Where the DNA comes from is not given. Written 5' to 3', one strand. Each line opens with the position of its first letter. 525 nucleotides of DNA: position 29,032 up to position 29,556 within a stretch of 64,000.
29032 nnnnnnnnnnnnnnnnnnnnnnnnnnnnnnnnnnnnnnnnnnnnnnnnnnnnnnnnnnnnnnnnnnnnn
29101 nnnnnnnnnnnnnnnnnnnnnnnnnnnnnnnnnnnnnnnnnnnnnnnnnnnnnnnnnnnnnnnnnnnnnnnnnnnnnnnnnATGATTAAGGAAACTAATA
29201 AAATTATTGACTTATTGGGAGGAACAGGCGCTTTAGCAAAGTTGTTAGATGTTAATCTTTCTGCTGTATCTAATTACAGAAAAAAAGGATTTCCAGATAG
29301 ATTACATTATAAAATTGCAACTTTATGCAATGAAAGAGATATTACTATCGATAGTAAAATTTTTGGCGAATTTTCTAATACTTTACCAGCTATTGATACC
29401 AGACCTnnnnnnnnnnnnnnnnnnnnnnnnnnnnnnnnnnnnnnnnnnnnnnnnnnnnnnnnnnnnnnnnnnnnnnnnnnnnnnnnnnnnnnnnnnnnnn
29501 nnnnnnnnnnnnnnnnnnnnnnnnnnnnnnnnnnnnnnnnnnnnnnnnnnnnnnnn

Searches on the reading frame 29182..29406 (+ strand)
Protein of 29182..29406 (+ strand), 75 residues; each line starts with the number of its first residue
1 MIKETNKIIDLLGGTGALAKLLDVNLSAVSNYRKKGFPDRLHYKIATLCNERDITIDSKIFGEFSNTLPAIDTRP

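Call 29: search_protein_representatives(protein=window:29182-29406:+)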
Query: 75 residues. Proteins with E-value up to 0.001 (for the whole library): 128; up to 1e-10: 15; up to 1e-30: 2. The best 128 are listed.
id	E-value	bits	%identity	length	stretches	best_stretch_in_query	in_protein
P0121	4.6e-34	131.3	87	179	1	1-75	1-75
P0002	8.9e-33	127.2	85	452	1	1-75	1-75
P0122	3.0e-14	68.6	95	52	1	1-39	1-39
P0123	6.2e-14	67.6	60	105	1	2-63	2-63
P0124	1.5e-13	66.4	54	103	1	6-66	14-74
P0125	2.7e-13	65.6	54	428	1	6-71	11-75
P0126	2.3e-12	62.6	81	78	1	1-43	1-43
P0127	4.5e-12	61.7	52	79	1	2-63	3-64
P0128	1.5e-11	60.0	50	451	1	5-70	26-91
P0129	2.2e-11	59.5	47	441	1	5-64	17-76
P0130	2.2e-11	59.5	64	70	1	3-55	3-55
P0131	3.5e-11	58.9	49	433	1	2-62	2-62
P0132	5.3e-11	58.3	53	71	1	4-61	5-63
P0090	6.0e-11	58.1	51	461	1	3-63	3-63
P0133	8.6e-11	57.6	52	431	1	2-63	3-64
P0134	1.2e-10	57.2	45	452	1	1-67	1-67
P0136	6.0e-10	55.0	48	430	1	7-66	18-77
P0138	1.7e-09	53.5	44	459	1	5-65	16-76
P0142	1.6e-08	50.5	44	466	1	1-63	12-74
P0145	7.3e-08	48.4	41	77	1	6-73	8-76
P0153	5.7e-07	45.5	45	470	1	6-63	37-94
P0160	8.9e-07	44.9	44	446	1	6-64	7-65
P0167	2.4e-06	43.6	41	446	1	2-65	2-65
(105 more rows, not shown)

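Call 30: search_protein_families(library=pfam, proteins=[P0125, P0129, P0131, P0136, P0138, P0142, P0153, P0160, P0124, P0145], max_evalue=0.01)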
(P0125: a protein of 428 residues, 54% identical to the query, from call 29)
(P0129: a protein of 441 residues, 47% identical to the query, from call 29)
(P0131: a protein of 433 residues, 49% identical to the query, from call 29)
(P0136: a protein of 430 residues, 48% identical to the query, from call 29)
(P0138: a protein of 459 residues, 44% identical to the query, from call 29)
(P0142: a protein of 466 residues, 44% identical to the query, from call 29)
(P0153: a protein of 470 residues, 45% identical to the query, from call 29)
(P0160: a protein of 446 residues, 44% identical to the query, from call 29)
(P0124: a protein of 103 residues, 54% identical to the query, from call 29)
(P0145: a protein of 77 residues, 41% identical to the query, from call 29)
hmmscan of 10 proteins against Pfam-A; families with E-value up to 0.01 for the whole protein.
P0125 (428 aa): 3 families
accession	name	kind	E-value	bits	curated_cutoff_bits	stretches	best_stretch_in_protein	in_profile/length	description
PF13393.11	tRNA-synt_His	-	8.3e-40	137.4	25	1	92-417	21-308/308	Histidyl-tRNA synthetase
PF00587.30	tRNA-synt_2b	-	0.0014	19.1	29.3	1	127-422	1-176/179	tRNA synthetase class II core domain (G, H, P, S and T)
PF15943.11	YdaS_toxin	-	0.0034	17.6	30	0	12-53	3-46/65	Bacterial toxin YdaS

P0129 (441 aa): 2 families
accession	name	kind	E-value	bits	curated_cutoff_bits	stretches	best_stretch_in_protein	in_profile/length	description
PF13393.11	tRNA-synt_His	-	5.7e-40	137.9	25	1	93-433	18-308/308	Histidyl-tRNA synthetase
PF15943.11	YdaS_toxin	-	0.0017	18.5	30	1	19-51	3-37/65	Bacterial toxin YdaS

P0131 (433 aa): 3 families
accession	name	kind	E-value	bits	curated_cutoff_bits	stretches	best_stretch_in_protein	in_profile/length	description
PF13393.11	tRNA-synt_His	-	2.3e-28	99.8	25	2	85-279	24-213/308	Histidyl-tRNA synthetase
PF15943.11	YdaS_toxin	-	2.2e-05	24.6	30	1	6-41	2-39/65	Bacterial toxin YdaS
PF14549.12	P22_Cro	-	0.003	17.7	30.2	1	6-44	3-40/60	DNA-binding transcriptional regulator Cro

P0136 (430 aa): 3 families
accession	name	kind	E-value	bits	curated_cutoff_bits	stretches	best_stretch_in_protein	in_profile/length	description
PF13393.11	tRNA-synt_His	-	8.5e-35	120.9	25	1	101-422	26-308/308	Histidyl-tRNA synthetase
PF15943.11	YdaS_toxin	-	0.00011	22.3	30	1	19-52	4-39/65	Bacterial toxin YdaS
PF14549.12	P22_Cro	-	0.0053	16.9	30.2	0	17-43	3-29/60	DNA-binding transcriptional regulator Cro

P0138 (459 aa): 3 families
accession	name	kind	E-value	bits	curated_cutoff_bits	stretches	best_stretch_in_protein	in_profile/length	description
PF13393.11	tRNA-synt_His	-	2.6e-34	119.3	25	1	99-451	18-308/308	Histidyl-tRNA synthetase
PF15943.11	YdaS_toxin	-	0.004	17.4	30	1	18-51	3-38/65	Bacterial toxin YdaS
PF14549.12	P22_Cro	-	0.0058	16.8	30.2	0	17-43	3-29/60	DNA-binding transcriptional regulator Cro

P0142 (466 aa): 3 families
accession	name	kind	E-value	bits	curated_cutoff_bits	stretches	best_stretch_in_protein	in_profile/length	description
PF13393.11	tRNA-synt_His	-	1.5e-41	143.1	25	2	103-265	20-180/308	Histidyl-tRNA synthetase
PF14549.12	P22_Cro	-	0.0004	20.6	30.2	1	17-43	3-29/60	DNA-binding transcriptional regulator Cro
PF15943.11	YdaS_toxin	-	0.0086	16.3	30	0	18-48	3-35/65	Bacterial toxin YdaS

P0153 (470 aa): 3 families
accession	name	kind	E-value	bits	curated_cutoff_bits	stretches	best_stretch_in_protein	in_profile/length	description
PF13393.11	tRNA-synt_His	-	2.3e-34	119.5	25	2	108-281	12-179/308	Histidyl-tRNA synthetase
PF14549.12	P22_Cro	-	4.5e-05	23.6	30.2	1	37-74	3-39/60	DNA-binding transcriptional regulator Cro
PF15943.11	YdaS_toxin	-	0.00011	22.4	30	1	38-78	3-45/65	Bacterial toxin YdaS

P0160 (446 aa): 3 families
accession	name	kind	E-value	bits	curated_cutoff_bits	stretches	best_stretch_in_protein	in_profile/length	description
PF13393.11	tRNA-synt_His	-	1.8e-28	100.2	25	2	92-286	20-213/308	Histidyl-tRNA synthetase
PF14549.12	P22_Cro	-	0.00018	21.6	30.2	1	6-42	2-37/60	DNA-binding transcriptional regulator Cro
PF15943.11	YdaS_toxin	-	0.00075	19.7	30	1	8-39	3-36/65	Bacterial toxin YdaS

P0124 (103 aa): 2 families
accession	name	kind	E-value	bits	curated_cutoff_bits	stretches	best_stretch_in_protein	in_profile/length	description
PF15943.11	YdaS_toxin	-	0.00068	19.8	30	1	15-56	3-46/65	Bacterial toxin YdaS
PF14549.12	P22_Cro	-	0.0046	17.1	30.2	1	14-40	3-29/60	DNA-binding transcriptional regulator Cro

P0145 (77 aa): 3 families
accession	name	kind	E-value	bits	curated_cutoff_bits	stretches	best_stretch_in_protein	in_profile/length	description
PF14549.12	P22_Cro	-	1.8e-06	28.1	30.2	1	9-60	4-52/60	DNA-binding transcriptional regulator Cro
PF15943.11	YdaS_toxin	-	1.8e-06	28.1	30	1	7-43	1-38/65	Bacterial toxin YdaS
PF12728.13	HTH_17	-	9.3e-05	23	27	1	20-48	7-38/51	Helix-turn-helix domain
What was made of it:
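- A search of 1.84 billion representative proteins with the domain alone found about 19 further clusters of 354-470 aa. Eight were tested and all are HisZ (calls 29, 30).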

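Call 35: find_encoding_contigs(protein=P0131, flank=2500, max_places=2)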
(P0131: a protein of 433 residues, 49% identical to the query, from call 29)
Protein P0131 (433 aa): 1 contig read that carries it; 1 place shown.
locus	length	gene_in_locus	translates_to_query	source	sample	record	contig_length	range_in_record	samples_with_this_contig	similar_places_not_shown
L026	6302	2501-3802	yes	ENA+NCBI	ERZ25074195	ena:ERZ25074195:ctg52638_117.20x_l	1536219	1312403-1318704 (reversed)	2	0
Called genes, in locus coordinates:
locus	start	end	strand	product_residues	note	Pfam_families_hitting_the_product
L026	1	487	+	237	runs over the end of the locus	-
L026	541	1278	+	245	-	-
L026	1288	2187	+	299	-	PF00753:Lactamase_B, PF17778:WHD_BLACT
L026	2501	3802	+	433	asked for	PF13393:tRNA-synt_His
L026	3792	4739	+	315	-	PF01634:HisG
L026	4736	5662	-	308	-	PF03446:NAD_binding_2, PF03807:F420_oxidored, PF02153:PDH_N, PF20463:PDH_C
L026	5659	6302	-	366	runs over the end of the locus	PF00155:Aminotran_1_2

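Call 38: find_encoding_contigs(protein=P0134, flank=2500, max_places=2)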
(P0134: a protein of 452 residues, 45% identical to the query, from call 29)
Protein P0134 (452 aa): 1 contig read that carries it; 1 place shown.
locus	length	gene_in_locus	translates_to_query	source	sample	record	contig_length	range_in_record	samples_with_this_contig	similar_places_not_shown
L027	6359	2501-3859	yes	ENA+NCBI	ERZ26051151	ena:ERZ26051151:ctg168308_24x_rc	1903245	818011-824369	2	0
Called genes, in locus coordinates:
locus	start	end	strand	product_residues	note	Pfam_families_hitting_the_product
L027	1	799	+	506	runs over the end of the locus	-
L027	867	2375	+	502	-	PF13393:tRNA-synt_His, PF00587:tRNA-synt_2b (weak), PF03129:HGTP_anticodon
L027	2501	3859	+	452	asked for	PF13393:tRNA-synt_His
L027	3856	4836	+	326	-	PF01634:HisG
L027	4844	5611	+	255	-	PF01925:TauE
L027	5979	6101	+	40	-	-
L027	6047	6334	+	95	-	PF00166:Cpn10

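Call 39: find_encoding_contigs(protein=P0142, flank=2500, max_places=2)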
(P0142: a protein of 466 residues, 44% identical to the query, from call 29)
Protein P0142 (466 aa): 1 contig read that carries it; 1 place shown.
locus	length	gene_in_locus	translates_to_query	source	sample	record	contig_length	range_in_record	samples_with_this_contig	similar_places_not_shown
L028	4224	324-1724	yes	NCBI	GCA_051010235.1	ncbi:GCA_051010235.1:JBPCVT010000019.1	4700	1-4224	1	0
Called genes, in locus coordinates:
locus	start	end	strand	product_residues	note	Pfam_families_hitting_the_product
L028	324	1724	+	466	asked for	PF13393:tRNA-synt_His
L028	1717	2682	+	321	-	PF01634:HisG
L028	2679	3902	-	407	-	PF00696:AA_kinase, PF22629:ACT_AHAS_ss (faint), PF01842:ACT, PF13840:ACT_7 (weak), PF22468:ACT_9, PF13840:ACT_7, PF22468:ACT_9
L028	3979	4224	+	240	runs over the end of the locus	PF13489:Methyltransf_23, PF02353:CMAS, PF05175:MTS (weak), PF05401:NodS (weak), PF08241:Methyltransf_11, PF08242:Methyltransf_12, PF13649:Methyltransf_25, PF13847:Methyltransf_31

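Call 40: find_encoding_contigs(protein=P0160, flank=2500, max_places=2)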
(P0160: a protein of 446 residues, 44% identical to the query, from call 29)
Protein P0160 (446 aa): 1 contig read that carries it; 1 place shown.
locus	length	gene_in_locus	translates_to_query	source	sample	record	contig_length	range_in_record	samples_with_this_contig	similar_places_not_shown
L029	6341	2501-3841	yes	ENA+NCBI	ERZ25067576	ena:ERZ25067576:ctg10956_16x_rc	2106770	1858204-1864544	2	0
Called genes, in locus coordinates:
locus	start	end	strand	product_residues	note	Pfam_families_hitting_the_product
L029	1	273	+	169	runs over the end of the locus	PF03167:UDG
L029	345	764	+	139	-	PF00583:Acetyltransf_1, PF13673:Acetyltransf_10 (weak), PF13508:Acetyltransf_7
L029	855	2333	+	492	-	PF13393:tRNA-synt_His, PF00587:tRNA-synt_2b (weak), PF03129:HGTP_anticodon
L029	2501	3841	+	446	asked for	PF13393:tRNA-synt_His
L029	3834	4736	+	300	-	PF01634:HisG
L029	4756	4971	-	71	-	PF03884:YacG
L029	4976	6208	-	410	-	PF10150:RNase_E_G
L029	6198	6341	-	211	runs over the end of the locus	PF02545:Maf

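Call 42: predict_structure(alignment_id=A5)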
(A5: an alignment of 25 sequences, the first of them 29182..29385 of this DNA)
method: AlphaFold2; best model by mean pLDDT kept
length: 68 residues; sequences in the alignment: 25
mean_pLDDT: 84.9   pTM: 0.70
mean pLDDT of the five models: 84.9, 84.4, 83.5, 82.3, 80.2
residues with pLDDT >= 90: 42; 70-90: 15; 50-70: 7; < 50: 4
segments of 3 or more residues with pLDDT < 50: 65-68
pLDDT, mean of each block of 10 residues (from residue 1): 86 95 95 91 91 80 48
secondary structure, 60 per line:
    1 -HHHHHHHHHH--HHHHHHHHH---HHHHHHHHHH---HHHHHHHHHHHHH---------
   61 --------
elements in order: H2-11 H14-22 H26-35 H39-51

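Call 52: find_encoding_contigs(protein=P0167, flank=2500, max_places=1)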
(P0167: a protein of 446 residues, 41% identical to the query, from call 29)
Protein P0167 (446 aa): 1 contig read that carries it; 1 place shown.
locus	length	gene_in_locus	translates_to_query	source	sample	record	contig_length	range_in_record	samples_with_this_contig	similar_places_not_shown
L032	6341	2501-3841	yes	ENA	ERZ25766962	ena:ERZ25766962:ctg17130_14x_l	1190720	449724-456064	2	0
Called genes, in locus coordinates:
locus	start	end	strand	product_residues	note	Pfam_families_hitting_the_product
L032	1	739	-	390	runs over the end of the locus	PF13441:Gly-zipper_YMGG (weak)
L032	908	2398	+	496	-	PF13393:tRNA-synt_His, PF00587:tRNA-synt_2b (weak), PF03129:HGTP_anticodon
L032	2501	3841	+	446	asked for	PF13393:tRNA-synt_His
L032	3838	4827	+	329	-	PF01634:HisG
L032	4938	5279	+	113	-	PF00166:Cpn10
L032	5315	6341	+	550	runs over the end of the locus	-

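Call 53: find_encoding_contigs(protein=P0129, flank=2500, max_places=1)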
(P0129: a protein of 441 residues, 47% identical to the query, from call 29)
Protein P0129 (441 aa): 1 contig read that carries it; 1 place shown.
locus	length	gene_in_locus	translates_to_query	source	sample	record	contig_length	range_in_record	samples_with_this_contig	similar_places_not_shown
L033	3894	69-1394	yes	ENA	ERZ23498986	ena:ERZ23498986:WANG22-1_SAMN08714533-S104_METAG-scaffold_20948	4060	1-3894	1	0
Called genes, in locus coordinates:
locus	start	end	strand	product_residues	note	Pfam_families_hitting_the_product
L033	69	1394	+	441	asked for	PF13393:tRNA-synt_His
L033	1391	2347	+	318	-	PF01634:HisG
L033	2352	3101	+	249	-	PF01925:TauE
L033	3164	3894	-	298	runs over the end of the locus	?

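Call 55: fold_search(model_id=the predicted structure, library=pdb)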
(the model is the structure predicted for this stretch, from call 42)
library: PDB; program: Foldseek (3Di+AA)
matches with E <= 10: 177; with E <= 0.001: 0
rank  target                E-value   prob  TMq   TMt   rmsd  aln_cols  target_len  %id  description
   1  3bd1_A                1.3e-01  1.00  0.63  0.65   2.4        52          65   35  Structure of the Cro protein from putative prophage element Xfaso 1 in Xylella fastidiosa strain Ann-1 (released 2008-03-25)
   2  5w8y_MODEL_1_A        2.0e-01  0.93  0.56  0.58   6.3        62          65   31  Solution Structure of XPH1, a Hybrid Sequence of Xfaso 1 and Pfl 6, Two Cro Proteins With Different Folds (released 2018-07-11)
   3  3bd1_B                2.3e-01  0.99  0.61  0.66   2.5        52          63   35  Structure of the Cro protein from putative prophage element Xfaso 1 in Xylella fastidiosa strain Ann-1 (released 2008-03-25)
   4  3bd1_C                3.1e-01  0.98  0.62  0.66   2.4        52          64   35  Structure of the Cro protein from putative prophage element Xfaso 1 in Xylella fastidiosa strain Ann-1 (released 2008-03-25)
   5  9lx1                  7.0e-01  0.75  0.57  0.53   6.3        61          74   13  anti-CRISPR-associated protein, Aca7 (released 2025-11-12)
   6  3omt_B                1.1e+00  0.54  0.53  0.53   4.3        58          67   21  Putative antitoxin component, CHU_2935 protein, from Xre family from Prevotella buccae. (released 2010-09-08)
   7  2hin_B                1.8e+00  0.63  0.58  0.61   2.6        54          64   17  Structure of N15 Cro at 1.05 A: an ortholog of lambda Cro with a completely different but equally effective dimerizati (released 2007-07-10)
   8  8ezt_B                1.8e+00  0.25  0.45  0.44   4.0        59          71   15  Crystal structure of HipB(Lp) from Legionella pneumophila (released 2023-09-27)
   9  2o38_A                1.9e+00  0.30  0.45  0.38   3.9        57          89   24  Putative XRE Family Transcriptional Regulator (released 2007-01-02)
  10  3omt_A                2.2e+00  0.35  0.53  0.53   4.3        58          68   21  Putative antitoxin component, CHU_2935 protein, from Xre family from Prevotella buccae. (released 2010-09-08)
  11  2fjr_A                2.2e+00  0.35  0.48  0.21   2.7        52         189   23  Crystal Structure of Bacteriophage 186 (released 2006-06-13)
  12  3dnv_B                2.2e+00  0.28  0.52  0.50   4.3        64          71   16  MDT Protein (released 2009-01-27)
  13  8tac_A                2.2e+00  0.21  0.42  0.43   3.4        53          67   26  Designed DNA binding protein (released 2024-08-28)
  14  2b5a_C                2.3e+00  0.25  0.46  0.43   3.5        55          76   22  C.BclI, Control Element of the BclI Restriction-Modification System (released 2006-01-03)
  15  2r63_MODEL_1_A        2.3e+00  0.23  0.47  0.50   4.0        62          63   11  STRUCTURAL ROLE OF A BURIED SALT BRIDGE IN THE 434 REPRESSOR DNA-BINDING DOMAIN, NMR, 20 STRUCTURES (released 1997-06-16)
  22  1adr_MODEL_1_A        2.9e+00  0.18  0.48  0.44   6.7        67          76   22  DETERMINATION OF THE NUCLEAR MAGNETIC RESONANCE STRUCTURE OF THE DNA-BINDING DOMAIN OF THE P22 C2 REPRESSOR (1 (released 1994-01-31)
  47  1rzs_MODEL_1_A        4.3e+00  0.38  0.56  0.62   1.6        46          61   28  Solution structure of P22 Cro (released 2004-06-01)
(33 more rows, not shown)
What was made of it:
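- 29182..29334 (+): N-terminal Cro-like HTH domain of the HisZ fusion (aa 1-51, four helices; recognition helix about aa 26-35, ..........). The best Foldseek match is Xfaso 1 Cro 3bd1 (TM 0.63-0.65, 35% identity), followed by N15, P22 and 434 Cro (call 55).
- On Cro-type all-alpha HTH domains: Foldseek top hits are Xfaso 1 Cro (TM 0.63-0.65, rmsd 2.4), N15 Cro, P22 Cro (rmsd 1.6) and 434 Cro (call 55).
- Its best fold matches are Xfaso 1, N15, P22 and 434 Cro (call 55).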

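Call 71: search_protein_families(library=ncbifam, proteins=[window:29182-29385:+, P0160, P0131, P0145, P0124], max_evalue=0.01)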
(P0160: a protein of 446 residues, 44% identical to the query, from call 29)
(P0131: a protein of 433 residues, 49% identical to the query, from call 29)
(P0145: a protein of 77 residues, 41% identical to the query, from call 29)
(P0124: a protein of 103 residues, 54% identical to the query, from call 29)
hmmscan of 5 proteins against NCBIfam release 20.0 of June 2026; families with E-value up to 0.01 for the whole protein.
window:29182-29385:+ (68 aa): 1 family
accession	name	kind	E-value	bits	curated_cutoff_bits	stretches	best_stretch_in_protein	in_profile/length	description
NF046037.1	carphisopro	domain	3e-07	30.5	38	1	6-56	2-53/54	carph-isopro domain-containing protein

P0160 (446 aa): 22 families
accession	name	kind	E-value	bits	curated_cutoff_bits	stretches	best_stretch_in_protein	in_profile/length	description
NF008953.0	PRK12295.1-6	equivalog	1.7e-59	201.7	384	1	89-431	16-380/384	ATP phosphoribosyltransferase regulatory subunit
NF008949.0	PRK12295.1-2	equivalog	1e-39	136.9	420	1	100-426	23-373/379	ATP phosphoribosyltransferase regulatory subunit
NF008951.0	PRK12295.1-4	equivalog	1.1e-37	129.8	364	1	91-426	12-366/374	ATP phosphoribosyltransferase regulatory subunit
TIGR00442.1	hisS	equivalog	9.1e-34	117.1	286.75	1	94-439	26-321/406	histidine--tRNA ligase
NF008948.0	PRK12295.1-1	equivalog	1.5e-32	113.1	622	1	95-426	16-368/376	ATP phosphoribosyltransferase regulatory subunit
NF008950.0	PRK12295.1-3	equivalog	3.8e-31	108.8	492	2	90-257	18-185/387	ATP phosphoribosyltransferase regulatory subunit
TIGR00443.1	hisZ_biosyn_reg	equivalog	5.6e-30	104.5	271.65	1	91-430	17-312/314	ATP phosphoribosyltransferase regulatory subunit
NF008952.0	PRK12295.1-5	equivalog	2.2e-21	76.5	360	1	94-423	16-352/363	ATP phosphoribosyltransferase regulatory subunit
NF008941.0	PRK12292.2-4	equivalog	4e-19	68.8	447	2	91-231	30-173/393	ATP phosphoribosyltransferase regulatory subunit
NF008936.0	PRK12292.1-3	equivalog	1.3e-16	60.5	492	1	94-236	31-177/406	ATP phosphoribosyltransferase regulatory subunit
NF008940.0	PRK12292.2-3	equivalog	5.5e-15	55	450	2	134-246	68-183/404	ATP phosphoribosyltransferase regulatory subunit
NF009086.0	PRK12421.1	equivalog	1e-10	41.1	318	1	91-293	30-232/389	ATP phosphoribosyltransferase regulatory subunit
NF008945.0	PRK12292.3-3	equivalog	2.8e-10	39.9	409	1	90-246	22-176/368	ATP phosphoribosyltransferase regulatory subunit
NF046037.1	carphisopro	domain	8.2e-10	38.7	38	1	7-57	2-53/54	carph-isopro domain-containing protein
NF008938.0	PRK12292.1-6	equivalog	2.3e-09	36.6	833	1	98-237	36-177/420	ATP phosphoribosyltransferase regulatory subunit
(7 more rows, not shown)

P0131 (433 aa): 22 families
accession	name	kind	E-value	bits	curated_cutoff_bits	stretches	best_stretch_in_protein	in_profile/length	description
NF008953.0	PRK12295.1-6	equivalog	1.6e-55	188.6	384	1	83-421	21-376/384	ATP phosphoribosyltransferase regulatory subunit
NF008951.0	PRK12295.1-4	equivalog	6e-38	130.7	364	1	93-420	25-366/374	ATP phosphoribosyltransferase regulatory subunit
TIGR00443.1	hisZ_biosyn_reg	equivalog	3.2e-37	128.3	271.65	1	85-424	22-312/314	ATP phosphoribosyltransferase regulatory subunit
NF008950.0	PRK12295.1-3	equivalog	4.8e-33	115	492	2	79-259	18-193/387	ATP phosphoribosyltransferase regulatory subunit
NF008949.0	PRK12295.1-2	equivalog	8.4e-33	114.1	420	1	80-421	14-374/379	ATP phosphoribosyltransferase regulatory subunit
TIGR00442.1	hisS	equivalog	2.5e-32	112.4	286.75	1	85-427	28-315/406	histidine--tRNA ligase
NF008948.0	PRK12295.1-1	equivalog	1.1e-31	110.2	622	2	96-276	28-204/376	ATP phosphoribosyltransferase regulatory subunit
NF008952.0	PRK12295.1-5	equivalog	1.1e-28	100.5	360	1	82-418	15-353/363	ATP phosphoribosyltransferase regulatory subunit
NF008941.0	PRK12292.2-4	equivalog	1.2e-20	73.8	447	2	111-224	60-172/393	ATP phosphoribosyltransferase regulatory subunit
NF008940.0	PRK12292.2-3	equivalog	8.2e-19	67.6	450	2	356-422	252-318/404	ATP phosphoribosyltransferase regulatory subunit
NF008936.0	PRK12292.1-3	equivalog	1.4e-18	66.9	492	2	86-230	34-177/406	ATP phosphoribosyltransferase regulatory subunit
NF008938.0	PRK12292.1-6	equivalog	3.4e-15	55.8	833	2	114-224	63-170/420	ATP phosphoribosyltransferase regulatory subunit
NF008942.0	PRK12292.2-5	equivalog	7.5e-13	47.9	643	2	107-235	59-187/434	ATP phosphoribosyltransferase regulatory subunit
NF009085.0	PRK12420.1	equivalog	8.8e-13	48.4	540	2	354-413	259-318/426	histidine--tRNA ligase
NF008945.0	PRK12292.3-3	equivalog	1.5e-11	44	409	2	114-237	52-173/368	ATP phosphoribosyltransferase regulatory subunit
NF046037.1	carphisopro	domain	8.2e-09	35.5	38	1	7-56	3-53/54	carph-isopro domain-containing protein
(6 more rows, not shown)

P0145 (77 aa): 1 family
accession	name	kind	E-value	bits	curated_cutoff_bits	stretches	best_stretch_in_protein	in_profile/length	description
NF046037.1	carphisopro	domain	5.9e-13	48.8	38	1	7-59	1-53/54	carph-isopro domain-containing protein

P0124 (103 aa): 1 family
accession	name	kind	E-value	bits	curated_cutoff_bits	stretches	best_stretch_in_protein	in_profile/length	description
NF046037.1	carphisopro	domain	5.5e-08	32.9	38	1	14-64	2-53/54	carph-isopro domain-containing protein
